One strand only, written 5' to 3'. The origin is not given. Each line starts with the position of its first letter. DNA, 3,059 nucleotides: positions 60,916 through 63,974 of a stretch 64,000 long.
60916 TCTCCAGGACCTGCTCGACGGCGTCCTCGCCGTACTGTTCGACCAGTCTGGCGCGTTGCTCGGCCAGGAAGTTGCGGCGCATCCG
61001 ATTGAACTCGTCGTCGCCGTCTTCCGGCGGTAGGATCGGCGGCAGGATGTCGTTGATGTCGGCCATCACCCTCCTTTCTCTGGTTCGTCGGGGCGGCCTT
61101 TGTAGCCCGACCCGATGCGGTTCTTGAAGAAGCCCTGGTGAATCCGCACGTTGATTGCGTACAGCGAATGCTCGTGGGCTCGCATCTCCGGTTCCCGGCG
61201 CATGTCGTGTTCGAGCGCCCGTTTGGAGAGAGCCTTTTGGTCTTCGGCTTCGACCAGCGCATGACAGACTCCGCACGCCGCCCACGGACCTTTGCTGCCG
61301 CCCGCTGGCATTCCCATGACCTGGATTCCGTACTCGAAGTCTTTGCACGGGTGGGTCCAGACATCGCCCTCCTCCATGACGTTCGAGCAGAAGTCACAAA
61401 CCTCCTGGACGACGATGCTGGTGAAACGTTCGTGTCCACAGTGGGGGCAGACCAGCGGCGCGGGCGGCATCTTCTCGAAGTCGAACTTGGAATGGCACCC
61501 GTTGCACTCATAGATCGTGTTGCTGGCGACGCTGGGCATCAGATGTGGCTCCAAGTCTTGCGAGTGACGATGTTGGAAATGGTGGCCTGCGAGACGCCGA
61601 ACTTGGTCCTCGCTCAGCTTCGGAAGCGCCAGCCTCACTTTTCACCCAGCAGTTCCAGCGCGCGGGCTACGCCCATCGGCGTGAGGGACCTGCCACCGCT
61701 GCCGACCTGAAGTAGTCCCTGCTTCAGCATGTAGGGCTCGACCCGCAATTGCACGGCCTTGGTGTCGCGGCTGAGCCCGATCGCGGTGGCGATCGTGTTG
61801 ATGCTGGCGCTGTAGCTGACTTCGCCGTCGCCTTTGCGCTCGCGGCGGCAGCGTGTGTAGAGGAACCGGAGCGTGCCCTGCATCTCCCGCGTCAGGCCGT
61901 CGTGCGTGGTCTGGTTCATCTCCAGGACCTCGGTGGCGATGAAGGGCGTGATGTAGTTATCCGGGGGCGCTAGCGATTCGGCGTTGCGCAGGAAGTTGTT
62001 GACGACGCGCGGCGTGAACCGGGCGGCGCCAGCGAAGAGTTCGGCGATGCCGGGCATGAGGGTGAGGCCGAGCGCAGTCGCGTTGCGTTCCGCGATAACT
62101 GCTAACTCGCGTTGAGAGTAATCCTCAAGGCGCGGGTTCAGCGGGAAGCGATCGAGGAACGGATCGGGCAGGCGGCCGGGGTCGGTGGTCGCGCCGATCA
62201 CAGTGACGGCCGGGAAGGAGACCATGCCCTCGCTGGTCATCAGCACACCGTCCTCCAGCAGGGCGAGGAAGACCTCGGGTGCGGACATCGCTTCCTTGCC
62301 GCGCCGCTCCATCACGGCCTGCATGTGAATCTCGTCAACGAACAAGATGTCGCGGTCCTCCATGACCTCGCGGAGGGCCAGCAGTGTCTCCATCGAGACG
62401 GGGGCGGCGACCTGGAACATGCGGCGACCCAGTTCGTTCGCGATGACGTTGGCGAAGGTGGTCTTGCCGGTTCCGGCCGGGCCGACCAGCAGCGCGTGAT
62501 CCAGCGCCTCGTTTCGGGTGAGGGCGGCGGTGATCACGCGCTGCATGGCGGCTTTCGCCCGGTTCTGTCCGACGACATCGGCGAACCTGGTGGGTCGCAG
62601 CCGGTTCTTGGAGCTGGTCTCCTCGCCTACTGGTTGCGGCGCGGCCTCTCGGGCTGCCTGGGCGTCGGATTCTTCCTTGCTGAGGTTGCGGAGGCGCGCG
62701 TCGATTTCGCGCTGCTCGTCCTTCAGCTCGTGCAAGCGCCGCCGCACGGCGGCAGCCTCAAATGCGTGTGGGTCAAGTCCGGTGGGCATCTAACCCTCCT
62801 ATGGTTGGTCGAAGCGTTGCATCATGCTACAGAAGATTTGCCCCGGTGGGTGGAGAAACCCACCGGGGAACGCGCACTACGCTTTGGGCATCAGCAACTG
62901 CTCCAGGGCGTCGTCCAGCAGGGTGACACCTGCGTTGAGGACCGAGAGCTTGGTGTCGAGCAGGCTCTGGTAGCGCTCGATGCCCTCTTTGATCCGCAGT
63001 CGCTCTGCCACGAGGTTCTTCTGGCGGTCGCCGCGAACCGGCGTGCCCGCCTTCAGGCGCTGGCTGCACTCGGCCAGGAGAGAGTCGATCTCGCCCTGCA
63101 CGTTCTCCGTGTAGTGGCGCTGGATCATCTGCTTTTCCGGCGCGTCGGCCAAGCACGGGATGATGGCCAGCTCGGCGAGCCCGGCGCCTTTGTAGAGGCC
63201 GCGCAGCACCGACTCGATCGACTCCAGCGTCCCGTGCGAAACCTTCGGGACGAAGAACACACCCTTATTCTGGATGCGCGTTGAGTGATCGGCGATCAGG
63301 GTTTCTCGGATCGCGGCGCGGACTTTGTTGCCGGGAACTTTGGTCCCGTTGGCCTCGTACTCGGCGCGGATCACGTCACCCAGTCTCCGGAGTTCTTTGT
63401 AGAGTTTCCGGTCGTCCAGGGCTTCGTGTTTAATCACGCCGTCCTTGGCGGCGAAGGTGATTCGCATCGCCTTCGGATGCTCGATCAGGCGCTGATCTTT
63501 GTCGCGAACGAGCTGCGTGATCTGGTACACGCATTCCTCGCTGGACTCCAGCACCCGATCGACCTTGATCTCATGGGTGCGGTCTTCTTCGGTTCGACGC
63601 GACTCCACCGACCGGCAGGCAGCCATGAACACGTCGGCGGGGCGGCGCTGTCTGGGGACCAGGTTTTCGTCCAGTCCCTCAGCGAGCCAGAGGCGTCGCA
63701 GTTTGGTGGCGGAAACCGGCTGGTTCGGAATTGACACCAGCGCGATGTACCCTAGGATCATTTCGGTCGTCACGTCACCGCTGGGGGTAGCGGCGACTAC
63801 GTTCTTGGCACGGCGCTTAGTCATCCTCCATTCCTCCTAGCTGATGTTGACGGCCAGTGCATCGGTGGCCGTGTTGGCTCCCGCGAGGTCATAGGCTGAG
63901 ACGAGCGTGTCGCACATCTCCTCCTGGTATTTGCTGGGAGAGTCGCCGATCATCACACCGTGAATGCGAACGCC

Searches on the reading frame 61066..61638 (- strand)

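Call 24: search_protein_families(library=pfam, proteins=[window:61066-61638:-], max_evalue=0.01)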
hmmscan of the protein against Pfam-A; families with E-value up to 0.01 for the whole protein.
window:61066-61638:- (190 aa): 2 families
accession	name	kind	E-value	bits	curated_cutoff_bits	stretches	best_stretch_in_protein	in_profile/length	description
PF09723.15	Zn_ribbon_8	-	0.0018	18.7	34.4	1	43-71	6-36/41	Zinc ribbon domain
PF05495.17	zf-CHY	-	0.0074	17.1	31.3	0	38-89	14-66/68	CHY zinc finger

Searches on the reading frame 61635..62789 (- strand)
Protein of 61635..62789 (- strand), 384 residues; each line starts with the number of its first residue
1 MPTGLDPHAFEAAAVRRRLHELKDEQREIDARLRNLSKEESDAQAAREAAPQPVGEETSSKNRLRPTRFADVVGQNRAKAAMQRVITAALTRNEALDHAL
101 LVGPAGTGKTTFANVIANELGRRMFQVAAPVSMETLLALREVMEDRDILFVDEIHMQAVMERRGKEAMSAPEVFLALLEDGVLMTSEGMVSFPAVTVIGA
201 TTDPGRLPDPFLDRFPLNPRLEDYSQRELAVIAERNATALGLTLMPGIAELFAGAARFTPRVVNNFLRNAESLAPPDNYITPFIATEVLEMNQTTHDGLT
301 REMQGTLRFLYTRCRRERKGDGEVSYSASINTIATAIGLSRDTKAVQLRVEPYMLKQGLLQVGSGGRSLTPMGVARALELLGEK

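Call 24: search_protein_families(library=pfam, proteins=[window:61635-62789:-], max_evalue=0.01)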
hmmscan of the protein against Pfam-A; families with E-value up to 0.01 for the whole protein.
window:61635-62789:- (384 aa): 20 families
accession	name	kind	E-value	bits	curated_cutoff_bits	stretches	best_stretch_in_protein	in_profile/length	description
PF05496.18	RuvB_N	-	7.1e-31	107.6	27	1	64-220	1-158/159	Holliday junction DNA helicase RuvB P-loop domain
PF00004.35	AAA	-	5.8e-16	59.6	21.2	1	100-216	2-124/131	ATPase family associated with various cellular activities (AAA)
PF05491.19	RuvB_C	-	1.8e-06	28.2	24.7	1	328-374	24-68/72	RuvB C-terminal winged helix domain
PF17864.7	AAA_lid_4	-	4.1e-05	23.7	27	1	224-270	1-47/74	RuvB AAA lid domain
PF05673.19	DUF815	-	6.6e-05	22.6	23.8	1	62-154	20-116/249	Protein of unknown function (DUF815)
PF07728.20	AAA_5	-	9.2e-05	22.9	22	1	99-160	2-65/139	AAA domain (dynein-related subfamily)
PF06068.19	TIP49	-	9.3e-05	22.2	23.8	1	71-124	25-78/347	TIP49 P-loop domain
PF20720.3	nSTAND3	-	0.00016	21.8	27.2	1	91-163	12-83/155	Novel STAND NTPase 3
PF02224.24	Cytidylate_kin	-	0.00059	20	26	1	103-165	5-67/211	Cytidylate kinase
PF01078.27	Mg_chelatase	-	0.00063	19.6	20.3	1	69-120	2-46/207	Magnesium chelatase, subunit ChlI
PF13191.12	AAA_16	-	0.00069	20.6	32.6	1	94-127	22-55/167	AAA ATPase domain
PF00931.28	NB-ARC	-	0.0014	18.3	23.5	1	84-144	6-68/248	NB-ARC domain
PF13401.12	AAA_22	-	0.0019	19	27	1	99-140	8-51/130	AAA domain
PF03215.21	Rad17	-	0.0022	18.4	23.8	1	76-134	25-83/186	Rad17 P-loop domain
PF12775.13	AAA_7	-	0.0035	17.3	25.8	0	97-126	34-63/181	P-loop containing dynein motor region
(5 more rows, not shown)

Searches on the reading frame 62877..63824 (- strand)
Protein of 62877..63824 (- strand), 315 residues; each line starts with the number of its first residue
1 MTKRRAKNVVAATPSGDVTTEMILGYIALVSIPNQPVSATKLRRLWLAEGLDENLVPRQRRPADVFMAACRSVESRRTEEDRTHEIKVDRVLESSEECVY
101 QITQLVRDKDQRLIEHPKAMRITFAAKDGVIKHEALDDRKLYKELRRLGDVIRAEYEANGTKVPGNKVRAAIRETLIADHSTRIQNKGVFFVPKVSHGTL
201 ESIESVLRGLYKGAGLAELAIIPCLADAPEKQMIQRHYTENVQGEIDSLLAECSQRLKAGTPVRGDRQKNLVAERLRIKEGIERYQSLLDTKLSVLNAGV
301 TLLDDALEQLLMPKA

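Call 24: search_protein_families(library=pfam, proteins=[window:62877-63824:-], max_evalue=0.01)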
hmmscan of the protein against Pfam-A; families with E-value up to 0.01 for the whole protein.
window:62877-63824:- (315 aa): 1 family
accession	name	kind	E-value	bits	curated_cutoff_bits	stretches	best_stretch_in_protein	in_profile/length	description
PF20529.3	DUF6744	-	1.3e-21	77.3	27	1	8-311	6-309/314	Family of unknown function (DUF6744)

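Call 26: find_encoding_contigs(protein=window:62877-63824:-, flank=10000, max_places=3)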
Protein window:62877-63824:- (315 aa): 6 contigs read that carry it; 1 place shown.
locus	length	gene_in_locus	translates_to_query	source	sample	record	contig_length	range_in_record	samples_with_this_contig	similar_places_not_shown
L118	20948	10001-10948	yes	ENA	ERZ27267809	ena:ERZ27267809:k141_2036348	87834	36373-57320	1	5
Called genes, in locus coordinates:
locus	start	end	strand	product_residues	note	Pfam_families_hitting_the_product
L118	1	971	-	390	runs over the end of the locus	-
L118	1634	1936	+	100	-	-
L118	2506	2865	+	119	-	-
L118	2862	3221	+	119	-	-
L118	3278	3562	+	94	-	-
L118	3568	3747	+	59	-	-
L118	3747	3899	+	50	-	-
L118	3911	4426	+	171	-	-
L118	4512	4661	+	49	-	-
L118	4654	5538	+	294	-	-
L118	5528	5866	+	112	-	-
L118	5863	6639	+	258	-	-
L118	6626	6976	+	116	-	-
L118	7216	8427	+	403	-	PF20030:bpMoxR, PF07728:AAA_5, PF17868:AAA_lid_8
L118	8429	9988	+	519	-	-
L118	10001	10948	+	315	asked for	PF20529:DUF6744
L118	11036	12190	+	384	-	PF05496:RuvB_N, PF00004:AAA, PF05491:WHD_RuvB (weak)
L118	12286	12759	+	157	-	-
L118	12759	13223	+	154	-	-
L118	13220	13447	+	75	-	-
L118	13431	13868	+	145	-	PF19800:DUF6283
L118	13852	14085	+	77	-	-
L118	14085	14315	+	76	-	-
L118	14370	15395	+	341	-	PF00589:Phage_integrase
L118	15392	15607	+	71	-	-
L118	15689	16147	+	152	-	-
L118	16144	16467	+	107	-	-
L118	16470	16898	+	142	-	-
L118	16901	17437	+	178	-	PF24746:DUF7694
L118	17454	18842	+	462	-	PF07992:Pyr_redox_2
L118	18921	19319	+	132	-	-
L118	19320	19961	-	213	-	-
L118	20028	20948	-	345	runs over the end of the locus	PF13439:Glyco_transf_4, PF13524:Glyco_trans_1_2 (weak)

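Call 57: search_protein_families(library=pfam, proteins=[L118:8429-9988:+, L118:4654-5538:+, L118:5863-6639:+, L118:1634-1936:+], max_evalue=0.01)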
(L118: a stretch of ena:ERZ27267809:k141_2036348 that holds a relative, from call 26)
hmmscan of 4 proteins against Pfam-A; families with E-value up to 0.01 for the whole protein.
L118:8429-9988:+ (519 aa): 2 families
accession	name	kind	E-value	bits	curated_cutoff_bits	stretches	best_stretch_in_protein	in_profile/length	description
PF05762.20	VWA_CoxE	-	2.8e-05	24.1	26.4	1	351-481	58-185/222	VWA domain containing CoxE-like protein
PF13519.12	VWA_2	-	3e-05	25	27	1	353-456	2-106/107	von Willebrand factor type A domain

L118:4654-5538:+ (294 aa): 0 families

L118:5863-6639:+ (258 aa): 0 families

L118:1634-1936:+ (100 aa): 0 families
